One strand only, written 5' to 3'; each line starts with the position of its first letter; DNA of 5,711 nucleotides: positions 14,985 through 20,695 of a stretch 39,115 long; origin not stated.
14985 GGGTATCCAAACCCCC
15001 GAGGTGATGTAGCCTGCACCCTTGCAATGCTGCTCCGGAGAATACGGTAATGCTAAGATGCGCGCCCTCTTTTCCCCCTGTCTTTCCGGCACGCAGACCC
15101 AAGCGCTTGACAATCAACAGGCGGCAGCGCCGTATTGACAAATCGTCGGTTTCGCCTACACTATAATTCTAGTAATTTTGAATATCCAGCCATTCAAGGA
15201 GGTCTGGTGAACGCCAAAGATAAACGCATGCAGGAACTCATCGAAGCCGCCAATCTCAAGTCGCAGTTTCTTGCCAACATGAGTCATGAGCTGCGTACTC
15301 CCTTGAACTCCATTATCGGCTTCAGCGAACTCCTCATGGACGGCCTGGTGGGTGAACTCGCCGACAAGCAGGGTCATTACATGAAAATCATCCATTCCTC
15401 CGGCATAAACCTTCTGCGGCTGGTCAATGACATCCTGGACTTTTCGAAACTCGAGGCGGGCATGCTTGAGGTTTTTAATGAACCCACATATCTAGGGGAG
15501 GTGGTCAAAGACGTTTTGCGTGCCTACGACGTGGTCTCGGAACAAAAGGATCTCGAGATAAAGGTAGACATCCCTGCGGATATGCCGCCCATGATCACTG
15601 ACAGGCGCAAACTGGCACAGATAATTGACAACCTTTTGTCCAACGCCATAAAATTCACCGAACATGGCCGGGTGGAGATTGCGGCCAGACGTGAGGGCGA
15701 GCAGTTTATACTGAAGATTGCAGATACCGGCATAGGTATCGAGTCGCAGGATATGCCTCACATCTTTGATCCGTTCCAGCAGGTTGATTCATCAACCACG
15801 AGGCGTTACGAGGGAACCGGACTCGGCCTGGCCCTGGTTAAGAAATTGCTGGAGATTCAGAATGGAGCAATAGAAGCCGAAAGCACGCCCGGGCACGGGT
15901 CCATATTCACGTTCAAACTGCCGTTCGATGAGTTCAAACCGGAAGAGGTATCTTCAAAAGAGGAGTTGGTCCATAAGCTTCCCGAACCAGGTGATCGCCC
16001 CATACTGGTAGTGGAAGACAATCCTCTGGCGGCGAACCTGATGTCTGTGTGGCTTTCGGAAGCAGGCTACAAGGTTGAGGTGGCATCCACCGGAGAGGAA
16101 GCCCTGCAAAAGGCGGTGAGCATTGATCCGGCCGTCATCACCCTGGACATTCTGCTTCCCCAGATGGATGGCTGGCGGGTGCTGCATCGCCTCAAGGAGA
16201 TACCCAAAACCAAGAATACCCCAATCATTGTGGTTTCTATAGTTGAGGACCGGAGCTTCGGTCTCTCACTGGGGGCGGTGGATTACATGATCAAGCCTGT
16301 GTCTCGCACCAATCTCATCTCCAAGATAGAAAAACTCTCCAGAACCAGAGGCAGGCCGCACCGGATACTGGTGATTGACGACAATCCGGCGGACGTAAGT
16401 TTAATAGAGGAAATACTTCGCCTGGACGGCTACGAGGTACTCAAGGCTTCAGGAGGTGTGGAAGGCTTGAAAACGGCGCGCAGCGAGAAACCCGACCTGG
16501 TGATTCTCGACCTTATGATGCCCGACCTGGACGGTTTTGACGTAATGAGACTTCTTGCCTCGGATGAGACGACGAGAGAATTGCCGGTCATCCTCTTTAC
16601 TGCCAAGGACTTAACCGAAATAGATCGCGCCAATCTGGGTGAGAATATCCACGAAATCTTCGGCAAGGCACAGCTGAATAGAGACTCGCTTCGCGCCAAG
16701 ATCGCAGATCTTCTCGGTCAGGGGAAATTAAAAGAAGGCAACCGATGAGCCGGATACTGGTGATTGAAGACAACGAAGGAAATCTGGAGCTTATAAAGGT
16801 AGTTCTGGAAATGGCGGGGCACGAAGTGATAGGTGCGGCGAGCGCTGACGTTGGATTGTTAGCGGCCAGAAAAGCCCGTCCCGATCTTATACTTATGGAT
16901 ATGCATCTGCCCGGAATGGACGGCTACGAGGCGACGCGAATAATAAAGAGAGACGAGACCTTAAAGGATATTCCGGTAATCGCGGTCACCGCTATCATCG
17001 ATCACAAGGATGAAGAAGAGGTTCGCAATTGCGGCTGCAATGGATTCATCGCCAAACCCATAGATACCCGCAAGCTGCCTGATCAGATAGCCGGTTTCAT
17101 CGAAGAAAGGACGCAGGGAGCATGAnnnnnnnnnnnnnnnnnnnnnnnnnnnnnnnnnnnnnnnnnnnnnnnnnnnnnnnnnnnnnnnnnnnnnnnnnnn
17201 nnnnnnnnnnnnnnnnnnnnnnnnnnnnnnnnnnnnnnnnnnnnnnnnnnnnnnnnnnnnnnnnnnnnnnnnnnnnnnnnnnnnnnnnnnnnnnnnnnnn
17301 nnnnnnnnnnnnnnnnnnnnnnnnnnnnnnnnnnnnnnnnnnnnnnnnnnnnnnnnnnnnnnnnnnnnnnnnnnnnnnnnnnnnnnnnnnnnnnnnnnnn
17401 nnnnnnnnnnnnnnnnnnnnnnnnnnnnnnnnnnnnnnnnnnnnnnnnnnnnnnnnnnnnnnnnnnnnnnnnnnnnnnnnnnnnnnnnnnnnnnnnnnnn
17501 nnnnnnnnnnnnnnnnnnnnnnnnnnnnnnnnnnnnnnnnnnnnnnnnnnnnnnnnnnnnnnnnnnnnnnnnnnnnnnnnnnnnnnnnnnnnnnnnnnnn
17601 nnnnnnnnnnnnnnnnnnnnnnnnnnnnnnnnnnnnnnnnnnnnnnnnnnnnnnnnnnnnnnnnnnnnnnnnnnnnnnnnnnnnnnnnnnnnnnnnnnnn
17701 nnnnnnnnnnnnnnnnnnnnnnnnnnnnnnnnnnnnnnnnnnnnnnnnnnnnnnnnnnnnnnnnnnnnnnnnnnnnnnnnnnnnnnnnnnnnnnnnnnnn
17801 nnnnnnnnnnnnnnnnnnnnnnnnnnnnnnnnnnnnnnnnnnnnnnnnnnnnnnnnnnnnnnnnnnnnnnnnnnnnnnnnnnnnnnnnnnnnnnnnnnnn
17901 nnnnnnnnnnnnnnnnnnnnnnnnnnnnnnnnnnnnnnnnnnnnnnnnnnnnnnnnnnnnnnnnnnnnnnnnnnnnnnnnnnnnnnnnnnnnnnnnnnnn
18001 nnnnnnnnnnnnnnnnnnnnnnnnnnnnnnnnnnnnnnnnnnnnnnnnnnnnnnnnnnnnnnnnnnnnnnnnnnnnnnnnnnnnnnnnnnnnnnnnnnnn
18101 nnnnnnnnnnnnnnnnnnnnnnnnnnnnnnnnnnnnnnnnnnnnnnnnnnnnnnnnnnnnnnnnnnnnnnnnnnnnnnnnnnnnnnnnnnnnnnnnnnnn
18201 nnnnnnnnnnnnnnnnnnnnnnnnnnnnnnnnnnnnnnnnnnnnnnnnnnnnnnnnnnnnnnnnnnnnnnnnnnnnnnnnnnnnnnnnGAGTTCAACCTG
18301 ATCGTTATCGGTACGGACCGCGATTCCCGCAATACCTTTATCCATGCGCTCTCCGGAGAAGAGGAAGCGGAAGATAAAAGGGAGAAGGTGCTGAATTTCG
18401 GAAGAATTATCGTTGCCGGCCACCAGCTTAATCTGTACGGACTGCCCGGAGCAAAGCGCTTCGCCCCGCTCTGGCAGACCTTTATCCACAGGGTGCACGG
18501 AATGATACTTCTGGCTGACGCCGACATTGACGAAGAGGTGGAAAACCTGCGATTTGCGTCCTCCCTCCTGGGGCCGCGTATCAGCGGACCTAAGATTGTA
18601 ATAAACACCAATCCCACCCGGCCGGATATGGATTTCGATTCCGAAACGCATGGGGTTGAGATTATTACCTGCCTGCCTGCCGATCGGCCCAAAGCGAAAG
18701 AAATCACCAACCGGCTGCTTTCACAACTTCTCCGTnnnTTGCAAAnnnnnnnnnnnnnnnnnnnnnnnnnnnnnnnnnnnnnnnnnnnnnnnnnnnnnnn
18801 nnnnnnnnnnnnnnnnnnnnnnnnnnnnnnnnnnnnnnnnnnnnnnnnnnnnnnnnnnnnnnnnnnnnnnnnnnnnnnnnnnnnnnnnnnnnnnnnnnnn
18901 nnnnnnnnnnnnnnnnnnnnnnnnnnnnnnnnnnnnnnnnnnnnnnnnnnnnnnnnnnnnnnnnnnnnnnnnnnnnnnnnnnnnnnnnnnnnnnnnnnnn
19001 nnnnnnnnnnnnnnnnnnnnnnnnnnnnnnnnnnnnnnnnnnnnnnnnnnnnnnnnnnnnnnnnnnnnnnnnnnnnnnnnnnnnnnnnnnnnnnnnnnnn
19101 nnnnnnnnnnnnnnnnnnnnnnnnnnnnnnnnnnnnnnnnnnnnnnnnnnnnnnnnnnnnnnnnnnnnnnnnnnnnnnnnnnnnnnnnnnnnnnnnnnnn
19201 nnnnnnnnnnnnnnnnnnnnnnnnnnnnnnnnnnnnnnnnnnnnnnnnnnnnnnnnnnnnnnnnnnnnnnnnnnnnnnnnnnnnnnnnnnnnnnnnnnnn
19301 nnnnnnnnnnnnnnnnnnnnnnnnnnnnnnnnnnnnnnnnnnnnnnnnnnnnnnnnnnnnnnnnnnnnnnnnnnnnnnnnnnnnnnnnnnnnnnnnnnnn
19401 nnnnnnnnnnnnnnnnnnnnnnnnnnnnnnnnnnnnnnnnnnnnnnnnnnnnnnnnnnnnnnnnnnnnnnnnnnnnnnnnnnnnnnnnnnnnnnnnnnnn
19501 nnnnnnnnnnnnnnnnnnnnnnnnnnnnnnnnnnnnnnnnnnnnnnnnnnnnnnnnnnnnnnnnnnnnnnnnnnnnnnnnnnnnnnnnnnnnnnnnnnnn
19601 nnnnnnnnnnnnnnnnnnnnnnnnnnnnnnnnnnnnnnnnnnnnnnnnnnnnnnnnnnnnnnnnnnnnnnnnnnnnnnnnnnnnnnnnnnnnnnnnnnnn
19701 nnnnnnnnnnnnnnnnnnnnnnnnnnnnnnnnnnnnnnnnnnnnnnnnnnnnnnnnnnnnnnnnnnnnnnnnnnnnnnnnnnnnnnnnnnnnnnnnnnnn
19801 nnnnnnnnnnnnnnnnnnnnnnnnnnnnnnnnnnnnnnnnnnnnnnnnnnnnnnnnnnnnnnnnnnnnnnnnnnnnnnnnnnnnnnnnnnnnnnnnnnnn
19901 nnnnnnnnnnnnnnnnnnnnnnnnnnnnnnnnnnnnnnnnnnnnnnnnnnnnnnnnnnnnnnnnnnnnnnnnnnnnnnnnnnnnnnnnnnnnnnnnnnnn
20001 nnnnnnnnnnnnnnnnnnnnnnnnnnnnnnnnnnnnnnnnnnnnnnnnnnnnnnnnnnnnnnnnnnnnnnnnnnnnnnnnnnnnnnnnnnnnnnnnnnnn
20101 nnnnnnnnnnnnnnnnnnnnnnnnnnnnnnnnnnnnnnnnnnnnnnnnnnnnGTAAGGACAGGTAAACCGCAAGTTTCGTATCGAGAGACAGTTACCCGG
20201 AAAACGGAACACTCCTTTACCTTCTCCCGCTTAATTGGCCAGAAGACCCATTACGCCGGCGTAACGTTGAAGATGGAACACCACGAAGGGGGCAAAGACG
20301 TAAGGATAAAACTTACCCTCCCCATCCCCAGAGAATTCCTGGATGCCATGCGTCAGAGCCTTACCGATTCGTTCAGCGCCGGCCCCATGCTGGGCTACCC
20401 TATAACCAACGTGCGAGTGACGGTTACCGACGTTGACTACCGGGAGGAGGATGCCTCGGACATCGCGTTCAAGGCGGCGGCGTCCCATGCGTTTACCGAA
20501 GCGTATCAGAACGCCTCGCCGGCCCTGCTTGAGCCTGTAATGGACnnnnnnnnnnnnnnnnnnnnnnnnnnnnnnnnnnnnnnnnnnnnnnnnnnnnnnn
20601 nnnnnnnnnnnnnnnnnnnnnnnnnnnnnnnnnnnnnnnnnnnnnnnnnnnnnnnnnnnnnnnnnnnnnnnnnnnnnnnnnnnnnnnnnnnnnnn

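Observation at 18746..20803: EF-G paralogue with intact G-domain but divergent domain IV tip loops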

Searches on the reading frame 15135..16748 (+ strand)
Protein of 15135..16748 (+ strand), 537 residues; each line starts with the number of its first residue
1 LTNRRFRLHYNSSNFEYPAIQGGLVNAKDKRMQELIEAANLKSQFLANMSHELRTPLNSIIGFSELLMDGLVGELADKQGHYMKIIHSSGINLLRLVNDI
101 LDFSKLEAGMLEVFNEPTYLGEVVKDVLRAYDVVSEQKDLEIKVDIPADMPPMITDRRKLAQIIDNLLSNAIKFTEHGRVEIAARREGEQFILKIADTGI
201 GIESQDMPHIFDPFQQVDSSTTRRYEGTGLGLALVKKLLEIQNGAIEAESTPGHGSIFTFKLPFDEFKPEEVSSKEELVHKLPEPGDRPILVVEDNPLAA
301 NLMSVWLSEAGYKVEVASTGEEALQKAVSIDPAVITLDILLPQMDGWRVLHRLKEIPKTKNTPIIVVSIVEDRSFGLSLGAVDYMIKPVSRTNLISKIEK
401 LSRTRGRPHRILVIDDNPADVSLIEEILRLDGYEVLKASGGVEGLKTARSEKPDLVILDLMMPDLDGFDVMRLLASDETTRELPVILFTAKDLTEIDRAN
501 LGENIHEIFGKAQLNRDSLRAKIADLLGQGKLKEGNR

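Call 7: search_protein_families(library=pfam, proteins=[window:15135-16748:+])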
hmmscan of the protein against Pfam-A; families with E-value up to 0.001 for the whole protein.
window:15135-16748:+ (537 aa): 3 families
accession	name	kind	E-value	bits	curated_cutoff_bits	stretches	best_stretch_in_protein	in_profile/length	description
PF00072.30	Response_reg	-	6e-43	146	30.2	2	290-398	1-110/111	Response regulator receiver domain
PF02518.31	HATPase_c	-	8.8e-30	103.8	26.4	1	156-265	2-110/111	Histidine kinase-, DNA gyrase B-, and HSP90-like ATPase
PF00512.31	HisKA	-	5.3e-23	81.3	26.9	1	42-109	2-66/66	His Kinase A (phospho-acceptor) domain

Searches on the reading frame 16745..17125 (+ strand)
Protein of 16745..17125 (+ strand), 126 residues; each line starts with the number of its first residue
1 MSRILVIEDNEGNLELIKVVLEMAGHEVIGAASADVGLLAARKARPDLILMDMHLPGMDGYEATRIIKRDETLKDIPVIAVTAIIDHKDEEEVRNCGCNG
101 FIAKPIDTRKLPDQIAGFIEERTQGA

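Call 7: search_protein_families(library=pfam, proteins=[window:16745-17125:+])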
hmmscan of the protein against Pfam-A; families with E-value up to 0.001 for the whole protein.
window:16745-17125:+ (126 aa): 1 family
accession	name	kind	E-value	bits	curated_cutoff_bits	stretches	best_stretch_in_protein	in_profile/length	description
PF00072.30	Response_reg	-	7.3e-25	87.7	30.2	1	4-115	1-110/111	Response regulator receiver domain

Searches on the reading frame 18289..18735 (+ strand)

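Call 69: search_protein_families(library=pfam, proteins=[window:18289-18735:+], max_evalue=10)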
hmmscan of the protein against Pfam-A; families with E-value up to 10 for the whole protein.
seq(149 aa): 2 families
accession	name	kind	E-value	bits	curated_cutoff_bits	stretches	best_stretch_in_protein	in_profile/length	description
PF00025.27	Arf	-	5.1e-05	23.3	22.3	1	1-82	14-95/174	ADP-ribosylation factor family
PF18004.6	RPN2_C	-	0.054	13.8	26.8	1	23-85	101-158/160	26S proteasome regulatory subunit RPN2 C-terminal domain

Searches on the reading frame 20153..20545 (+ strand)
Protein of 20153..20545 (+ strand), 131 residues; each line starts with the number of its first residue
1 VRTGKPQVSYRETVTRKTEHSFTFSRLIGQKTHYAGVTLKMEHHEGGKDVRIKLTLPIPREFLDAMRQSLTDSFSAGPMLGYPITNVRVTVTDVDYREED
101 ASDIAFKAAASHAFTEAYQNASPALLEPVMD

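Call 44: search_protein_representatives(protein=window:20153-20545:+)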
Query: 131 residues. Proteins with E-value up to 0.001 (for the whole library): 3255; up to 1e-10: 593; up to 1e-30: 0. The best 150 are listed.
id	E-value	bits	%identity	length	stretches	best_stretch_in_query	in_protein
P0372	3.4e-21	91.6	41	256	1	3-130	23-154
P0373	2.2e-20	89.0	34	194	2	8-115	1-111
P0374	2.5e-20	88.8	43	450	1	3-130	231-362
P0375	3.5e-20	88.4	40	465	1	3-130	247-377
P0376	5.8e-20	87.7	40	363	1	3-130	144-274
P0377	7.3e-20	87.4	39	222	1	1-130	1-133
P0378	1.2e-19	86.6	42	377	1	3-130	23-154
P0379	1.6e-19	86.3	37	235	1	3-130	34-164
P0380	1.6e-19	86.2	36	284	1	3-130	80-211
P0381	3.2e-19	85.3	42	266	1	1-130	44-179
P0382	4.7e-19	84.7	38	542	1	5-130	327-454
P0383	5.9e-19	84.4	44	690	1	3-130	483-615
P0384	6.1e-19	84.4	42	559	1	1-130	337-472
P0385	8.7e-19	83.9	38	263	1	3-130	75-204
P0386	1.4e-18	83.2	41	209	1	3-130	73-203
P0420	6.5e-17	77.8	36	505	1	1-130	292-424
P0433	1.3e-16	76.9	41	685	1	2-130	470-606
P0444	3.2e-16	75.6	38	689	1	3-130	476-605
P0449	4.7e-16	75.1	38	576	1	2-130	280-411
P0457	6.8e-16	74.5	39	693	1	2-130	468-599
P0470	1.4e-15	73.5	34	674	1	3-130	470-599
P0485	2.9e-15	72.5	38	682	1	2-130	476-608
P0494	4.0e-15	72.1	38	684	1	1-130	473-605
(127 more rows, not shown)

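Call 47: search_protein_families(library=ncbifam, proteins=[P0383, P0433, P0444, P0457, P0470, P0485, P0494, P0382], max_evalue=1e-100)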
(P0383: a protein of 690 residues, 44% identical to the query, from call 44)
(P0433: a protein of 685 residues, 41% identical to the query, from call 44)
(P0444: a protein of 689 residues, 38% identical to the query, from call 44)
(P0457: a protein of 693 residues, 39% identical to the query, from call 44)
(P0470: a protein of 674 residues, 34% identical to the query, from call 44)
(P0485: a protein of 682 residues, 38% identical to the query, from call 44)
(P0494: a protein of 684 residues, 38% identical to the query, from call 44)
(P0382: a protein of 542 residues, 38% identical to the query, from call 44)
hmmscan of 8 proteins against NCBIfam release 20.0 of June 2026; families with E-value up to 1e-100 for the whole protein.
P0383 (690 aa): 6 families
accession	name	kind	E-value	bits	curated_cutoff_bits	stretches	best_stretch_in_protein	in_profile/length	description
TIGR00484.1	EF-G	equivalog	9.1e-216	718.1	659.4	1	3-687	9-676/691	elongation factor G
NF009381.0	PRK12740.1-5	subfamily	1.5e-162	542.5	583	1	3-688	8-673/692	elongation factor G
NF009891.0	PRK13351.1-1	equivalog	3.6e-113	379.5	597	1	3-688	8-665/681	elongation factor G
NF009377.1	PRK12740.1-1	equivalog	1.7e-106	357.3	890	1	3-688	12-690/700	elongation factor G-like protein EF-G2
NF012153.1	tet_protect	equivalog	4.2e-104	349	775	1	6-682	2-611/614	tetracycline resistance ribosomal protection protein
NF009379.0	PRK12740.1-3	equivalog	2.6e-102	343.6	513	1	3-689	7-659/674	elongation factor G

P0433 (685 aa): 7 families
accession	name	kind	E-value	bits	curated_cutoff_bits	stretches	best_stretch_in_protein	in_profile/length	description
TIGR00484.1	EF-G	equivalog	1.8e-252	839.5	659.4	1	1-677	5-675/691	elongation factor G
NF009381.0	PRK12740.1-5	subfamily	7e-188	626.2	583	1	3-677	6-671/692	elongation factor G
NF009891.0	PRK13351.1-1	equivalog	2e-122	410.1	597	1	3-678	6-664/681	elongation factor G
NF012153.1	tet_protect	equivalog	1.4e-120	403.4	775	1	8-674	2-612/614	tetracycline resistance ribosomal protection protein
NF058620.1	EFG2_Bacteroid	exception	2.7e-118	396.3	1000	0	4-513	7-509/717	elongation factor G2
NF009377.1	PRK12740.1-1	equivalog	1.4e-117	393.9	890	1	4-677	11-688/700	elongation factor G-like protein EF-G2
NF009379.0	PRK12740.1-3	equivalog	4.2e-108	362.7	513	1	4-677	6-656/674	elongation factor G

P0444 (689 aa): 8 families
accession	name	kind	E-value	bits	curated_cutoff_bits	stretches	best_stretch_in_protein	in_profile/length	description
TIGR00484.1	EF-G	equivalog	6.9e-271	900.3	659.4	1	1-686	1-685/691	elongation factor G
NF009381.0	PRK12740.1-5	subfamily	1e-186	622.4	583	1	6-687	5-682/692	elongation factor G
NF009891.0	PRK13351.1-1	equivalog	1.1e-124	417.6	597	1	8-687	7-674/681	elongation factor G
NF058620.1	EFG2_Bacteroid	exception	6.3e-117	391.8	1000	0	9-520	8-511/717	elongation factor G2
NF009379.0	PRK12740.1-3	equivalog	7.5e-115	385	513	1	8-687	6-667/674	elongation factor G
NF009377.1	PRK12740.1-1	equivalog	1e-109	367.9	890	1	5-686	8-698/700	elongation factor G-like protein EF-G2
NF012153.1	tet_protect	equivalog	3.2e-106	356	775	1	12-673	2-612/614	tetracycline resistance ribosomal protection protein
TIGR00490.1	aEF-2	equivalog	1.4e-103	347.4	738.45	0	270-522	245-499/720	elongation factor EF-2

P0457 (693 aa): 7 families
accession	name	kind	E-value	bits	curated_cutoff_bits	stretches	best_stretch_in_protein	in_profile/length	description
TIGR00484.1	EF-G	equivalog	9.4e-255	847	659.4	1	2-678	7-683/691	elongation factor G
NF009381.0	PRK12740.1-5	subfamily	9.2e-199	662.2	583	1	3-681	7-682/692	elongation factor G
NF058620.1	EFG2_Bacteroid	exception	3.3e-127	425.7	1000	0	3-514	7-512/717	elongation factor G2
NF009891.0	PRK13351.1-1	equivalog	9.9e-124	414.4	597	1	3-681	7-674/681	elongation factor G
NF012153.1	tet_protect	equivalog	7.7e-117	391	775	1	7-669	2-614/614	tetracycline resistance ribosomal protection protein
NF009377.1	PRK12740.1-1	equivalog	2.1e-115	386.7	890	1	3-679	11-697/700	elongation factor G-like protein EF-G2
NF009379.0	PRK12740.1-3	equivalog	7.2e-103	345.4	513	1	3-666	6-652/674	elongation factor G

P0470 (674 aa): 6 families
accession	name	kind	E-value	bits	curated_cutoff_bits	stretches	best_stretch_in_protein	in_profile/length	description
TIGR00484.1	EF-G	equivalog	1.4e-245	816.7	659.4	1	3-673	8-678/691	elongation factor G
NF009381.0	PRK12740.1-5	subfamily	3.9e-180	600.6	583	1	3-673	7-674/692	elongation factor G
NF058620.1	EFG2_Bacteroid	exception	1.3e-117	394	1000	1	3-511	7-508/717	elongation factor G2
NF009891.0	PRK13351.1-1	equivalog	9.1e-116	388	597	1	2-672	6-665/681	elongation factor G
NF012153.1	tet_protect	equivalog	2.2e-114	382.9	775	0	7-161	2-156/614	tetracycline resistance ribosomal protection protein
NF009377.1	PRK12740.1-1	equivalog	2.3e-105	353.5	890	1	3-672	11-690/700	elongation factor G-like protein EF-G2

P0485 (682 aa): 7 families
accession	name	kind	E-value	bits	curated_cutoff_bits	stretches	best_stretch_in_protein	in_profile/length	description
TIGR00484.1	EF-G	equivalog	6e-240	798.1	659.4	1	3-680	7-676/691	elongation factor G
NF009381.0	PRK12740.1-5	subfamily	2.2e-173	578.3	583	1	6-680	9-672/692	elongation factor G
NF009891.0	PRK13351.1-1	equivalog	1.9e-119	400.2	597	1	6-680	9-664/681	elongation factor G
NF009379.0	PRK12740.1-3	equivalog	1.8e-109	367.2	513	1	6-679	8-656/674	elongation factor G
NF009377.1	PRK12740.1-1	equivalog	6.4e-109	365.3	890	1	6-680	13-689/700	elongation factor G-like protein EF-G2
NF012153.1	tet_protect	equivalog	1.2e-108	364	775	1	8-676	2-612/614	tetracycline resistance ribosomal protection protein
NF058620.1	EFG2_Bacteroid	exception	5.5e-108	362.2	1000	0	6-523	9-513/717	elongation factor G2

P0494 (684 aa): 7 families
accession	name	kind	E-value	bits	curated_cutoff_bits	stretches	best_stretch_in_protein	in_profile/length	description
TIGR00484.1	EF-G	equivalog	1.7e-238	793.2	659.4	1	1-679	1-678/691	elongation factor G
NF009381.0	PRK12740.1-5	subfamily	1e-179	599.3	583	1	5-680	4-675/692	elongation factor G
NF009891.0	PRK13351.1-1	equivalog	2.2e-132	443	597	1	6-678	5-665/681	elongation factor G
NF009377.1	PRK12740.1-1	equivalog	8.7e-120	401.2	890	1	7-676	10-688/700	elongation factor G-like protein EF-G2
NF012153.1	tet_protect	equivalog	5.6e-116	388.2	775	0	211-669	174-608/614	tetracycline resistance ribosomal protection protein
NF009379.0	PRK12740.1-3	equivalog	1.1e-114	384.5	513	1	8-680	6-660/674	elongation factor G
NF058620.1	EFG2_Bacteroid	exception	3.6e-107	359.5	1000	0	8-511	7-503/717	elongation factor G2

P0382 (542 aa): 2 families
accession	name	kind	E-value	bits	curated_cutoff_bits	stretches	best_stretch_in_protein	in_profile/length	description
TIGR00484.1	EF-G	equivalog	2.8e-150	501.7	659.4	1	2-534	151-684/691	elongation factor G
NF009381.0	PRK12740.1-5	subfamily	5.1e-130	435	583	1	2-536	150-682/692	elongation factor G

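Call 49: list_cluster_members(proteins=[P0383, P0433, P0444, P0457, P0470, P0485, P0494, P0382, P0449, P0420])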
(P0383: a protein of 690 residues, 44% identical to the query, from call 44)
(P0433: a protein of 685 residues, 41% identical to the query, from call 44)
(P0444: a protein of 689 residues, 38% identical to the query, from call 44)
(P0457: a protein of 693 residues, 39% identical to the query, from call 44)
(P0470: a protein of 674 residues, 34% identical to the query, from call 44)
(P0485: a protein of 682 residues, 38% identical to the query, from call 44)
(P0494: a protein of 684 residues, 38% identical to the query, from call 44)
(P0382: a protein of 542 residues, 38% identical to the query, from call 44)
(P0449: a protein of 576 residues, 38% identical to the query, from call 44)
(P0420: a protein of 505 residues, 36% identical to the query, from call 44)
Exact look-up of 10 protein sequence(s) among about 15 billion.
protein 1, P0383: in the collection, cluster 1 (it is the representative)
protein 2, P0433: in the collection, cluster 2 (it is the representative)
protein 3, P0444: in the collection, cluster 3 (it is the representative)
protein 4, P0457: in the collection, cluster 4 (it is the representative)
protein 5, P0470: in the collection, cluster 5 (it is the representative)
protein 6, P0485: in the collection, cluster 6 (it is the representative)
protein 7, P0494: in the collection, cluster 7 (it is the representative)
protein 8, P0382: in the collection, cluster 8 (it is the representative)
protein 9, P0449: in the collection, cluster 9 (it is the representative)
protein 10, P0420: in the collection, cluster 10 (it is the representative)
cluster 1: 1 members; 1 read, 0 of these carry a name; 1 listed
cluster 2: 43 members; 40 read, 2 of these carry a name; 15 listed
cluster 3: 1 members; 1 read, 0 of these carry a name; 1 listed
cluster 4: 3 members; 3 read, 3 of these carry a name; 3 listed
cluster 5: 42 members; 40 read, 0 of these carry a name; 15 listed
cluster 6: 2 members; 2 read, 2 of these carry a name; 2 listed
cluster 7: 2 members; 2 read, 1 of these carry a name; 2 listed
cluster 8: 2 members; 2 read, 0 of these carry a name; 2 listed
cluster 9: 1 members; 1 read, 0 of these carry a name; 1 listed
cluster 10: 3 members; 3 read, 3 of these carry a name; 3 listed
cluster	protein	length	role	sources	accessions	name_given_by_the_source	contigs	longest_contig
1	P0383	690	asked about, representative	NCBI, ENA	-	-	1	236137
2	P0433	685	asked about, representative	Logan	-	-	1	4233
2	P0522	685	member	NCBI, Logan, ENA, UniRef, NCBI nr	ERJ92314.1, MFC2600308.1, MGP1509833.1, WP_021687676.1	elongation factor G [Treponema lecithinolyticum] | Elongation factor G n=3 Tax=Treponema lecithinolyticum TaxID=53418 RepID=A0ABN0NXP6_TRELE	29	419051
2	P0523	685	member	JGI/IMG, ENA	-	translation elongation factor G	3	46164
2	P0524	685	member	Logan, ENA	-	-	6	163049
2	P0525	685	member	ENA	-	-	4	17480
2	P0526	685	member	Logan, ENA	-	-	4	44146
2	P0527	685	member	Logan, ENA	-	-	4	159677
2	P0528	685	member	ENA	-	-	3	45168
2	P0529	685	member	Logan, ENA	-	-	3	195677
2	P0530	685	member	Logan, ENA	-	-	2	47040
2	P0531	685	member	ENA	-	-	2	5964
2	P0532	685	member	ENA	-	-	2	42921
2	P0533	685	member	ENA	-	-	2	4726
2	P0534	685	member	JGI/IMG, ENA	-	-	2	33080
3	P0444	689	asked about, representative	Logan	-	-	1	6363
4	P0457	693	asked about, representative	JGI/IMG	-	elongation factor G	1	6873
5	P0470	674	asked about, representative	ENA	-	-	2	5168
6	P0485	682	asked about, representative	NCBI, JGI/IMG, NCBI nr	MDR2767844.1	MAG: elongation factor G [Treponema sp.] | elongation factor G | elongation factor G [Treponema sp.]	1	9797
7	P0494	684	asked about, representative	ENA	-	-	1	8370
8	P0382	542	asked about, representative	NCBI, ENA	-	-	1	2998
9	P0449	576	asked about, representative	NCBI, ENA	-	-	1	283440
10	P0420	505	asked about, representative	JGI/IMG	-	elongation factor G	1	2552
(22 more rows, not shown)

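Call 78: find_related_loci(query=A3, collection=metagenome_contigs, flank=10000)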
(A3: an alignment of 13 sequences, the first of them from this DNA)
Query A3 (105 aa) in metagenome_contigs; peptide patterns used: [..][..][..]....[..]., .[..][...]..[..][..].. (x = any residue, [..] = any of these).
340 stretches matched a pattern; 10 encode a relative of the query (tblastn E <= 1e-3); 10 distinct loci.
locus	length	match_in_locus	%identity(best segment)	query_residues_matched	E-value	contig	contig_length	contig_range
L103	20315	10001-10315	76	1-105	3e-51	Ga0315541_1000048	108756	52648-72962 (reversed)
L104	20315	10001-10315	76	1-105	3e-51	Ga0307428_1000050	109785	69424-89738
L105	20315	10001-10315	76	1-105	3e-51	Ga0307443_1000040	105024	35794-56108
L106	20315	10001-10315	76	1-105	3e-51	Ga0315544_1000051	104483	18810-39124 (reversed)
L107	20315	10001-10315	78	1-105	2e-46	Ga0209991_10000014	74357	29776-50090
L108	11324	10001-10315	76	1-105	1e-45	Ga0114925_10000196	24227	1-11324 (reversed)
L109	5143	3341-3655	76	1-105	1e-45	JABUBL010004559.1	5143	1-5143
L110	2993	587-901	74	1-105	9e-44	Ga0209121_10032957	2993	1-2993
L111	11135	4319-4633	64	1-105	2e-43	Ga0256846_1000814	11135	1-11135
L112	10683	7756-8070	63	1-105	2e-42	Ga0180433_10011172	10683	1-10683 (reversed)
